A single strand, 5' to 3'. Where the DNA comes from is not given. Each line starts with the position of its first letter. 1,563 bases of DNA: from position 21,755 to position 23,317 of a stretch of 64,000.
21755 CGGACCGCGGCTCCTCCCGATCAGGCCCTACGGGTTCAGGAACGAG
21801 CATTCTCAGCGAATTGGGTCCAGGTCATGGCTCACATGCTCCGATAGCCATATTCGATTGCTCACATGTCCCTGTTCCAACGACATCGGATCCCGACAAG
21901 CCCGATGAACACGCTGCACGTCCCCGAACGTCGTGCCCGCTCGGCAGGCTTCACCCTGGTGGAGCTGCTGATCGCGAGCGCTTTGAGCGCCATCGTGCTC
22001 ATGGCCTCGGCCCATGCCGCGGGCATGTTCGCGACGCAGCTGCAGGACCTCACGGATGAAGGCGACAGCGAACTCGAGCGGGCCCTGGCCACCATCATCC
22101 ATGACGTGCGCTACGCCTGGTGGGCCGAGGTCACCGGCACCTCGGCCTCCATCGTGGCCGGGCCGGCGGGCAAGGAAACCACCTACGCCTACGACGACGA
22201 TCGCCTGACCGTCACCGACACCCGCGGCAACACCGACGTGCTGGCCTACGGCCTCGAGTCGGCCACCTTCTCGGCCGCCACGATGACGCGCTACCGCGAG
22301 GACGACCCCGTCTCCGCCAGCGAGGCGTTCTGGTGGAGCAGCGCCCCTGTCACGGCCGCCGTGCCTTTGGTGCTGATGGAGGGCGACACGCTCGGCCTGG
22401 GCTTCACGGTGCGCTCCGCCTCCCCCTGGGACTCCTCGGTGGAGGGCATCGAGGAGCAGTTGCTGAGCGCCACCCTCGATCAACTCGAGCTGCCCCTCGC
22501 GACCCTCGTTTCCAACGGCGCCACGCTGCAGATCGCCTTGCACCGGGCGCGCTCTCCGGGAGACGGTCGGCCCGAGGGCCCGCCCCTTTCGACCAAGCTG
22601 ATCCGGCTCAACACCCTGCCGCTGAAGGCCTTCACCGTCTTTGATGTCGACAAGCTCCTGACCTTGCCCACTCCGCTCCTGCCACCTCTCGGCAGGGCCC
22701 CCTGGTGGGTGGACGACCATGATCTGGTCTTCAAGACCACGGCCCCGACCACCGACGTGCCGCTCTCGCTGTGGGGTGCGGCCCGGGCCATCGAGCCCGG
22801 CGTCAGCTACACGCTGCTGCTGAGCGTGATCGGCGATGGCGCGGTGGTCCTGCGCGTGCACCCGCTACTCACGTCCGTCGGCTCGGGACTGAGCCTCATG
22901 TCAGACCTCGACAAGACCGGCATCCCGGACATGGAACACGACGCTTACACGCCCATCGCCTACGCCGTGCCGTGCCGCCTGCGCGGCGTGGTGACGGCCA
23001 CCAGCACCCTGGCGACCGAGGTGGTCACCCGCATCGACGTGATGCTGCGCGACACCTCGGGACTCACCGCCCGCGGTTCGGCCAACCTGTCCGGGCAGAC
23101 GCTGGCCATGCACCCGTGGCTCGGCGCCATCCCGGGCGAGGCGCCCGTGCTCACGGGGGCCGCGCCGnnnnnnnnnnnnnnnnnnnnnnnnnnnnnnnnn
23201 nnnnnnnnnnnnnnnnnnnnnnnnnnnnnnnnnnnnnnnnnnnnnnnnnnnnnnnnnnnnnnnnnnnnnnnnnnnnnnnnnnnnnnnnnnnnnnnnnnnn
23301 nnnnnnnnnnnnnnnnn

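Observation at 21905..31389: Eleven consecutive prepilin-type genes organised as three paralogous pseudopilin modules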

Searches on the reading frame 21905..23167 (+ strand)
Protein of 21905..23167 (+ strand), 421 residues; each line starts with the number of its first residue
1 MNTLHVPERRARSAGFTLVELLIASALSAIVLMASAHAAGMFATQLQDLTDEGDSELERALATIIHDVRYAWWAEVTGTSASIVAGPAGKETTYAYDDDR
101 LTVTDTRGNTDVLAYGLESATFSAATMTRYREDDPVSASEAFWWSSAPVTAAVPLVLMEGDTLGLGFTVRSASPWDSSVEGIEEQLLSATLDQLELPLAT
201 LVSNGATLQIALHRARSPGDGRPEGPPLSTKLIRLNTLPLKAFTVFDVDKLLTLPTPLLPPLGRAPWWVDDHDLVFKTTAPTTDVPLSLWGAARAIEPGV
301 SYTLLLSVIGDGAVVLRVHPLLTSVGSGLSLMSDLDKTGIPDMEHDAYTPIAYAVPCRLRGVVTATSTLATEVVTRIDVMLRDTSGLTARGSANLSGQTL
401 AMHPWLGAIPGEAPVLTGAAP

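Call 6: search_protein_families(library=pfam, proteins=[window:21905-23167:+], max_evalue=1)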
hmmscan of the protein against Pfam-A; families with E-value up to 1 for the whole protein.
window:21905-23167:+ (421 aa): 3 families
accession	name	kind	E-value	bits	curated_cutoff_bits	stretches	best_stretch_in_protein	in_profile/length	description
PF07963.17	N_methyl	-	6.3e-07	29.2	21.2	1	11-35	2-26/27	Prokaryotic N-terminal methylation motif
PF05593.20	RHS_repeat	-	0.0044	17.8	22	1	86-110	12-38/38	RHS Repeat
PF01917.21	Arch_flagellin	-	0.091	13.5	29.5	1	28-125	18-104/162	Archaebacterial flagellin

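Call 12: find_homologous_proteins(query=A1, max_evalue=0.001)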
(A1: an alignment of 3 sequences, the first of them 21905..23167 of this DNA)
Query A1 (3 sequences) (421 aa, profile of the alignment): 11 proteins with E <= 0.001 among 8000 candidates.
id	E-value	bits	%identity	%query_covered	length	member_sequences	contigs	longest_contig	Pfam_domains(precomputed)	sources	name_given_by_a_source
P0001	2.2e-194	664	100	100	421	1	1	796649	PF07963.18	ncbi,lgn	-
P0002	6.6e-175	600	26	98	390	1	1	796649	-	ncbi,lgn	-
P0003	4.2e-144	499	28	95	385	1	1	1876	-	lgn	-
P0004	1.4e-114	401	58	95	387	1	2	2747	-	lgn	-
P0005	1.6e-98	348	28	98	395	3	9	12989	PF07963.18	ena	-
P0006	4.0e-91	324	27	96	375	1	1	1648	-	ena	-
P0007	2.0e-83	299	39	95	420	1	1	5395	-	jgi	jgi:prepilin-type N-terminal cleavage/methylation domain-containing protein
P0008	9.3e-83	296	37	97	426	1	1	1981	-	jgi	jgi:hypothetical protein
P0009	5.3e-81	291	36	96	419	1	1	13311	-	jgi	-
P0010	4.2e-75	271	27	95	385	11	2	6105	-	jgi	jgi:type II secretory pathway pseudopilin PulG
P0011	3.6e-61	225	27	90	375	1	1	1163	-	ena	-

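Call 13: find_encoding_contigs(protein=P0001, flank=10000, max_places=3)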
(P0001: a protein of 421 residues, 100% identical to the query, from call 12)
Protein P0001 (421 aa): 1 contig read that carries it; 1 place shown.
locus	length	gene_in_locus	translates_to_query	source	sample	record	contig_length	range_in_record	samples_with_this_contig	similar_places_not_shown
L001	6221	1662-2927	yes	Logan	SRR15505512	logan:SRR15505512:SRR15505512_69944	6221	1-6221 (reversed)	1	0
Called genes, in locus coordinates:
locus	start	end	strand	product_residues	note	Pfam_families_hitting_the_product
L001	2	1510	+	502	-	?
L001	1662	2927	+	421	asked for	PF07963:N_methyl (weak)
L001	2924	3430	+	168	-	-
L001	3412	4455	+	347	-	-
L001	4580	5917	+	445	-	-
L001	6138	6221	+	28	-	?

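Call 14: find_encoding_contigs(protein=P0009, flank=10000, max_places=3)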
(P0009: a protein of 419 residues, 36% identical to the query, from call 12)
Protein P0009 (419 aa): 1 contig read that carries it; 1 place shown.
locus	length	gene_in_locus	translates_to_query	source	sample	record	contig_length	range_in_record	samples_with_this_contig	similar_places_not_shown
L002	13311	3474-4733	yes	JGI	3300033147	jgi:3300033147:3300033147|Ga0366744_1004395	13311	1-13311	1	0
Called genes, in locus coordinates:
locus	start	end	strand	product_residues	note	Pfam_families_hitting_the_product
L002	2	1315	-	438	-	?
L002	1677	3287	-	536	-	-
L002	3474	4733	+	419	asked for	-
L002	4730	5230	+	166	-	-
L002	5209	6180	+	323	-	-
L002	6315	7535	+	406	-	PF07963:N_methyl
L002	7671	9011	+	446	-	-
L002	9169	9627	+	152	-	PF07963:N_methyl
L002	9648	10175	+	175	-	-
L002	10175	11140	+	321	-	-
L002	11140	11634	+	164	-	PF07963:N_methyl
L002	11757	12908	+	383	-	-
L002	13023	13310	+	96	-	?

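Call 15: find_encoding_contigs(protein=P0005, flank=10000, max_places=3)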
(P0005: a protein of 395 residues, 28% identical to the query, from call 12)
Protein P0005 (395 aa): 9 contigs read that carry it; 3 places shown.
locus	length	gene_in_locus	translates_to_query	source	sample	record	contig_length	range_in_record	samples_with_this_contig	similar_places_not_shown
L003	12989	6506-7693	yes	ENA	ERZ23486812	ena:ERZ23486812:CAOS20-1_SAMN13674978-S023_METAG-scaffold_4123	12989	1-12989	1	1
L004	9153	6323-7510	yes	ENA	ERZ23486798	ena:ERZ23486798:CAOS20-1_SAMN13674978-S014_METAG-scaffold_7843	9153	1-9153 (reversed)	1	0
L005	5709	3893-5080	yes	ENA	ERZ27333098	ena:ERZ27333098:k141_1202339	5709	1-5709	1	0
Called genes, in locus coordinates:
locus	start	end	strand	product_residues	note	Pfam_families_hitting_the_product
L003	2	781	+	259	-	?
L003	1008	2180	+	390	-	-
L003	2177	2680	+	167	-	PF07963:N_methyl (weak)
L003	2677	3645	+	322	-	-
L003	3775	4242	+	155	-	PF07963:N_methyl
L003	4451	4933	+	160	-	-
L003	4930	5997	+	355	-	-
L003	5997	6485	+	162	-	PF07963:N_methyl (weak)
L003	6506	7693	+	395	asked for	PF07963:N_methyl (weak)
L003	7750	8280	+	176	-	PF07963:N_methyl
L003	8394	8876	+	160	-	-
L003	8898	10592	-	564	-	PF21162:ETFQO_UQ-bd, PF05187:Fer4_ETF_QO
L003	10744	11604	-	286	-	-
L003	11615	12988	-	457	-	?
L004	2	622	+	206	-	?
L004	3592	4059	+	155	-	PF07963:N_methyl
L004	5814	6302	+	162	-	PF07963:N_methyl (weak)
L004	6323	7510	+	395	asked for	PF07963:N_methyl (weak)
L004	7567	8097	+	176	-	PF07963:N_methyl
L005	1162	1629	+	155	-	PF07963:N_methyl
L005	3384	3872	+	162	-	PF07963:N_methyl (weak)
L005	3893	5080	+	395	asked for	PF07963:N_methyl (weak)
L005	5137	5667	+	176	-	PF07963:N_methyl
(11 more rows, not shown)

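Call 18: find_related_loci(query=A1, collection=genome_contigs, flank=10000)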
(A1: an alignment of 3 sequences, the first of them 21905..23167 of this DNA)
Query A1 (421 aa) in genome_contigs; peptide patterns used: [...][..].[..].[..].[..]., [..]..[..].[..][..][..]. (x = any residue, [..] = any of these).
87 stretches matched a pattern; 11 encode a relative of the query (tblastn E <= 1e-3); 11 distinct loci.
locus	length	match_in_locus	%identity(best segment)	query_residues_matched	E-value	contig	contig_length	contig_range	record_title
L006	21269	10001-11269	31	10-416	1e-50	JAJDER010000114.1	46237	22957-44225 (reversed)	MAG: Planctomycetota bacterium isolate OFTM9 OFTM9_113, whole genome shotgun sequence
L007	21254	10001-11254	32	4-413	2e-49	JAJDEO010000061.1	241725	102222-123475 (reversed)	MAG: Planctomycetota bacterium isolate OFTM221 OFTM221_60, whole genome shotgun sequence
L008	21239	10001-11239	41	12-412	4e-41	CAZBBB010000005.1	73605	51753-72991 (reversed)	MAG TPA_asm: uncultured Phycisphaerales bacterium isolate SRP287453_co1_82 genome assembly, contig: NODE_495_length_7360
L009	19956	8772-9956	36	9-412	3e-61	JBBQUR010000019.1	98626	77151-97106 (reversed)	MAG: Planctomycetota bacterium isolate Co_metawrap_1940 Cmw_1940_k141_10795917_length_98626_cov_28.9989, whole genome sh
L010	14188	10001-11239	31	5-412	2e-33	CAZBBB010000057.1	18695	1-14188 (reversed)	MAG TPA_asm: uncultured Phycisphaerales bacterium isolate SRP287453_co1_82 genome assembly, contig: NODE_5271_length_186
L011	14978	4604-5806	37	10-421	3e-74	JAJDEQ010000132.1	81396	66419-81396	MAG: Planctomycetota bacterium isolate OFTM49 OFTM49_131, whole genome shotgun sequence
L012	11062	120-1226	28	12-413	1e-29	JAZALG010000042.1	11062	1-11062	MAG: Planctomycetota bacterium isolate XB_MAG91 DB_MAG91_0042, whole genome shotgun sequence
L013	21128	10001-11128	29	2-412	1e-29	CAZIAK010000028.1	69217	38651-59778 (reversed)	MAG TPA_asm: uncultured Phycisphaerales bacterium isolate binchicken_co46_894 genome assembly, contig: NODE_625_length_6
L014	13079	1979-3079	30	9-414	1e-28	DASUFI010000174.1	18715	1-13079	MAG TPA_asm: Planctomycetota bacterium isolate SMAG_U1375 k141_907635, whole genome shotgun sequence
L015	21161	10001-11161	28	1-414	1e-27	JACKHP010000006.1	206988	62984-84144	MAG: Planctomycetota bacterium isolate HK-STAS-PLAN-21 HK-STAS-PLAN-21_6, whole genome shotgun sequence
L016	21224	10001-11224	29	10-413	4e-39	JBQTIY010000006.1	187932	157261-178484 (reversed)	MAG: Planctomycetota bacterium isolate SAW251 c_000000492502, whole genome shotgun sequence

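Call 25: search_solved_structures(query=A7, max_evalue=10)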
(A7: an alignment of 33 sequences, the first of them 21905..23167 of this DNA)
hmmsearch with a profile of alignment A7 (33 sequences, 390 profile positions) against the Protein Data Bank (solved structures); distinct sequences matched with E-value up to 10: 4.
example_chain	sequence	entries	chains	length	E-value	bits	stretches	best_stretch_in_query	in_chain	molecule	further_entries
5g23_A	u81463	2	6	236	0.037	16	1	11-37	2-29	TYPE-IV LIKE PILIN TTHA1219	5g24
8w9z_D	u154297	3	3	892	0.82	11.6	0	96-147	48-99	PAP1(pTAC3)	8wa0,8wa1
9egp_A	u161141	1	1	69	0.99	11.3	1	8-27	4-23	Geopilin domain 1 protein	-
7tgg_A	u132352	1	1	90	1.1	11.1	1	7-27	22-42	Geopilin domain 1 protein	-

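Call 41: predict_structure(alignment_id=A9)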
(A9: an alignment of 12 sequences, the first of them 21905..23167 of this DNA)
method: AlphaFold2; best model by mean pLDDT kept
length: 421 residues; sequences in the alignment: 12
mean_pLDDT: 77.3   pTM: 0.61
mean pLDDT of the five models: 77.3, 76.5, 76.2, 75.5, 71.9
residues with pLDDT >= 90: 141; 70-90: 164; 50-70: 56; < 50: 60
segments of 3 or more residues with pLDDT < 50: 1-17, 40-53, 336-345, 400-408, 413-421
pLDDT, mean of each block of 10 residues (from residue 1): 35 45 64 55 43 67 86 83 81 92 89 91 82 82 84 90 90 66 81 94 91 91 91 95 90 77 68 85 92 82 93 93 88 58 59 92 83 83 88 69 44 41 30
secondary structure, 60 per line:
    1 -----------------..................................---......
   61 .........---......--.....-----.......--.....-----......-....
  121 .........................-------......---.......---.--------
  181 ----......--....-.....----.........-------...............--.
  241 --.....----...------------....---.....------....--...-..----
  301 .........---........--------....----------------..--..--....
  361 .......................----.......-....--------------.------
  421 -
elements in order: H18-51 H55-69 E73-78 E81-85 E91-97 E100-104 E110-115 E117-145 E153-158 E162-168 E185-190 E193-196 E198-202 E207-215 E223-234 E243-247 E252-254 H267-270 E274-278 E285-288 E301-309 E313-320 E329-332 E357-383 E388-394 H396-399

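Call 44: search_protein_families(library=pfam, proteins=[L016:13274-15457:+, L016:15354-16550:+, L016:16554-17450:+, L016:18148-19299:+, L016:19268-20317:+, L006:13389-15485:-, L006:7952-9844:-, L007:5753-9235:+, L007:11565-12494:+, L016:8427-9902:-], max_evalue=0.01)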
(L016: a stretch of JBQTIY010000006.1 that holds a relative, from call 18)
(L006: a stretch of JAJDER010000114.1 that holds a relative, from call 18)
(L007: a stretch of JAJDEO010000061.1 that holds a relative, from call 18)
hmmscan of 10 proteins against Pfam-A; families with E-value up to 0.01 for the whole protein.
L016:13274-15457:+ (728 aa): 4 families
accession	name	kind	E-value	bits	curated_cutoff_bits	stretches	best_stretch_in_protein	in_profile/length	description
PF00271.37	Helicase_C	-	1.6e-16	61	23.5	1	544-617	38-108/110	Helicase conserved C-terminal domain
PF00270.35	DEAD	-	2.2e-16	60.5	26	1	291-458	1-164/167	DEAD/DEAH box helicase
PF19833.4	RecG_dom3_C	-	3.1e-08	34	26.8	1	646-698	2-55/87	ATP-dependent DNA helicase RecG, domain 3, C-terminal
PF04851.21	ResIII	-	2.1e-05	25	22.5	1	290-453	4-162/164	Type III restriction enzyme, res subunit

L016:15354-16550:+ (399 aa): 8 families
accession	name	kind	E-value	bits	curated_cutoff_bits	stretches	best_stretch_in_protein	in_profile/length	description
PF07726.17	AAA_3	-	5.9e-67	224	27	1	118-248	1-131/131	ATPase family associated with various cellular activities (AAA)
PF17863.7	AAA_lid_2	-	3.7e-20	71.9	22.7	1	327-392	9-74/74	AAA lid domain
PF20030.5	bpMoxR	-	6.8e-16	58.4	27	1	88-263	3-177/205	MoxR domain in the MoxR-vWA-beta-propeller ternary systems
PF07728.20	AAA_5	-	2.3e-13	50.8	22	1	118-246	1-139/139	AAA domain (dynein-related subfamily)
PF00158.32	Sigma54_activat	-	2.2e-05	24.7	20.2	1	113-232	19-147/168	Sigma-54 interaction domain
PF00004.35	AAA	-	0.00066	20.6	21.2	1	119-229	1-111/131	ATPase family associated with various cellular activities (AAA)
PF00493.29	MCM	-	0.0019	17.8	23.3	1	113-230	54-174/224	MCM P-loop domain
PF05496.18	RuvB_N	-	0.007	16.6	27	0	117-152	34-68/159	Holliday junction DNA helicase RuvB P-loop domain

L016:16554-17450:+ (299 aa): 2 families
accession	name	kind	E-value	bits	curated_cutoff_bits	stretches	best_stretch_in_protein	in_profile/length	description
PF01882.25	DUF58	-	6.4e-68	228.6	23.4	1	49-260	1-214/216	Protein of unknown function DUF58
PF13519.12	VWA_2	-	2.3e-09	38.3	27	1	87-191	2-106/107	von Willebrand factor type A domain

L016:18148-19299:+ (384 aa): 4 families
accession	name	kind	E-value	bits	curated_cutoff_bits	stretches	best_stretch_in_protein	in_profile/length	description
PF00092.34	VWA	-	2.4e-24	86.9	23.8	1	153-334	1-172/174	von Willebrand factor type A domain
PF13519.12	VWA_2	-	6.9e-16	59.2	27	1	154-266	1-107/107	von Willebrand factor type A domain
PF07584.16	BatA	-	7.4e-06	26.7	25.9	1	68-138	1-77/77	Aerotolerance regulator N-terminal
PF06707.17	DUF1194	-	0.00062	19.5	27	1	219-284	79-145/206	Protein of unknown function (DUF1194)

L016:19268-20317:+ (350 aa): 3 families
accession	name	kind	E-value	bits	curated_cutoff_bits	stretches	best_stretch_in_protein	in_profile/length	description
PF13519.12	VWA_2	-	1.5e-21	77.4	27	1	106-214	1-107/107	von Willebrand factor type A domain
PF00092.34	VWA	-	8.7e-18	65.6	23.8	1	105-245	1-143/174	von Willebrand factor type A domain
PF13768.12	VWA_3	-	0.0035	17.8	27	0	105-243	2-135/155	von Willebrand factor type A domain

L006:13389-15485:- (699 aa): 2 families
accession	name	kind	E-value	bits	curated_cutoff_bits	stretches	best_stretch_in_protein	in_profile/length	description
PF13517.12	FG-GAP_3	-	4.1e-23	82.2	26.9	4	60-133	1-61/61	FG-GAP-like repeat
PF01839.29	FG-GAP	-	4.5e-07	30.1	22.1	2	442-461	6-25/37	FG-GAP repeat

L006:7952-9844:- (631 aa): 4 families
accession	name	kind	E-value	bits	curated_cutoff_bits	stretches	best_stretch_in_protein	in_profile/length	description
PF00152.25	tRNA-synt_2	-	3.5e-114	381.4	25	1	129-573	2-307/308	tRNA synthetases class II (D, K and N)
PF02938.19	GAD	-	1.9e-19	70.1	23.4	1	320-419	1-93/95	GAD domain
PF01336.31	tRNA_anti-codon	-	5.5e-16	58.7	27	1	27-112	1-75/75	OB-fold nucleic acid binding domain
PF01409.25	tRNA-synt_2d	-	0.00084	19.3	19.8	0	217-262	102-145/246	tRNA synthetases class II core domain (F)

L007:5753-9235:+ (1161 aa): 11 families
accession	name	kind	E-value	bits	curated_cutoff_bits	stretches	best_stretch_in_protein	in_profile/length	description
PF17210.9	SdrD_B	-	7e-116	380.9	29.7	7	816-924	3-112/112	SdrD B-like domain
PF24269.1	DUF7467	-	1.9e-45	154.8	27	2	1041-1155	1-115/116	Domain of unknown function (DUF7467)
PF13620.12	CarboxypepD_reg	-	2.3e-36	124.4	32.3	4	835-880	12-57/82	Carboxypeptidase regulatory-like domain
PF17802.7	SpaA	-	3.3e-15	56.4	23.1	1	834-876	13-57/91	Prealbumin-like fold domain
PF13715.12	CarbopepD_reg_2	-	1.2e-13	51.3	32.2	0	531-561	28-58/88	CarboxypepD_reg-like domain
PF01190.23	Pollen_Ole_e_1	-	2.9e-13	50.4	23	0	487-541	4-59/99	Pollen protein Ole e 1 like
PF11974.14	bMG3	-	0.00031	21.1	34.9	0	837-868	28-59/103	Bacterial alpha-2-macroglobulin MG3 domain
PF23623.1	GBD_IRG7_N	-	0.00083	19.9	27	0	842-884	40-84/95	IRG7 N-terminal galactose binding domain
PF24421.1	Ig_J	-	0.0013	19.3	29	0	846-878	51-83/104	Tip attachment protein J, Ig-like domain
PF23193.1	NOMO_3rd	-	0.0023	18.4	27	0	844-874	51-81/120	NOMO third transthyretin-like domain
PF00775.27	Dioxygenase_C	-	0.0055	16.6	27.3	0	303-330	73-100/182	Dioxygenase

L007:11565-12494:+ (310 aa): 1 family
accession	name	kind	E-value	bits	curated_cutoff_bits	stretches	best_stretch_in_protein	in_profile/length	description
PF00491.26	Arginase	-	2.6e-59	201.4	22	1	36-301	2-279/280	Arginase family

L016:8427-9902:- (492 aa): 1 family
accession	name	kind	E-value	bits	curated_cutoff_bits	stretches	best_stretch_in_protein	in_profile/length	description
PF03781.23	FGE-sulfatase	-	4.4e-43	148.2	23.3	1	266-489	4-254/255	Sulfatase-modifying factor enzyme 1-like domain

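Call 46: search_protein_families(library=ncbifam, proteins=[window:21905-23167:+], max_evalue=0.1)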
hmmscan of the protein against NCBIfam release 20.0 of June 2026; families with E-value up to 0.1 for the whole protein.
window:21905-23167:+ (421 aa): 3 families
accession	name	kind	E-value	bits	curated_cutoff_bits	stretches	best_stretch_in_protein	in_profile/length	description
NF007848.0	PRK10557.1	equivalog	4.3e-06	26.2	120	1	10-105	7-104/192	prepilin peptidase-dependent protein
TIGR02532.1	IV_pilin_GFxxxE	domain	0.00011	21.9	16.3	1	14-34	2-22/24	prepilin-type N-terminal cleavage/methylation domain-containing protein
TIGR01707.1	gspI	equivalog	0.019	15.4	44.35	1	15-69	1-48/101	type II secretion system minor pseudopilin GspI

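Call 74: search_protein_families(library=pfam, alignment_id=A7, max_evalue=1)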
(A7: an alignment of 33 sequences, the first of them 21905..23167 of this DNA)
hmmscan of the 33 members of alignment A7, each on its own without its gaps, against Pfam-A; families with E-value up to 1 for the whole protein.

A. member 1, window:21905-23167:+ (421 aa): 3 families
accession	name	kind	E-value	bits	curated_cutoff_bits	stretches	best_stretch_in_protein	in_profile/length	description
PF07963.17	N_methyl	-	6.3e-07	29.2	21.2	1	11-35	2-26/27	Prokaryotic N-terminal methylation motif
PF05593.20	RHS_repeat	-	0.0044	17.8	22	1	86-110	12-38/38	RHS Repeat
PF01917.21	Arch_flagellin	-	0.091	13.5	29.5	1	28-125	18-104/162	Archaebacterial flagellin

B. families by the number of members that match (of 33 scanned): 21 families
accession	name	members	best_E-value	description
PF07963.17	N_methyl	32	1.5e-07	Prokaryotic N-terminal methylation motif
PF05593.20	RHS_repeat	2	0.0044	RHS Repeat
PF01241.23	PSI_PSAK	1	0.0095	Photosystem I psaG / psaK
PF20913.2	ObcA_N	1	0.033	Oxalate Biosynthetic Component A, N-terminal domain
PF15725.10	RCDG1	1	0.055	Renal cancer differentiation gene 1 protein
PF15747.10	DUF4687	1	0.075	Domain of unknown function (DUF4687)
PF11314.13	DUF3117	1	0.084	Protein of unknown function (DUF3117)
PF02061.21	Lambda_CIII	1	0.09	Lambda Phage CIII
PF01917.21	Arch_flagellin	1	0.091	Archaebacterial flagellin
PF23369.1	Vp25_capsid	1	0.11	Capsid protein Vp25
PF24057.1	DUF7358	1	0.12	Domain of unknown function (DUF7358)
PF09118.17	GO-like_E_set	1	0.15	Galactose oxidase-like, Early set domain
PF10989.13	DUF2808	1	0.15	Protein of unknown function (DUF2808)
PF08657.15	DASH_Spc34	1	0.16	DASH complex subunit Spc34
PF21602.3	GldM_3rd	1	0.18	GldM third domain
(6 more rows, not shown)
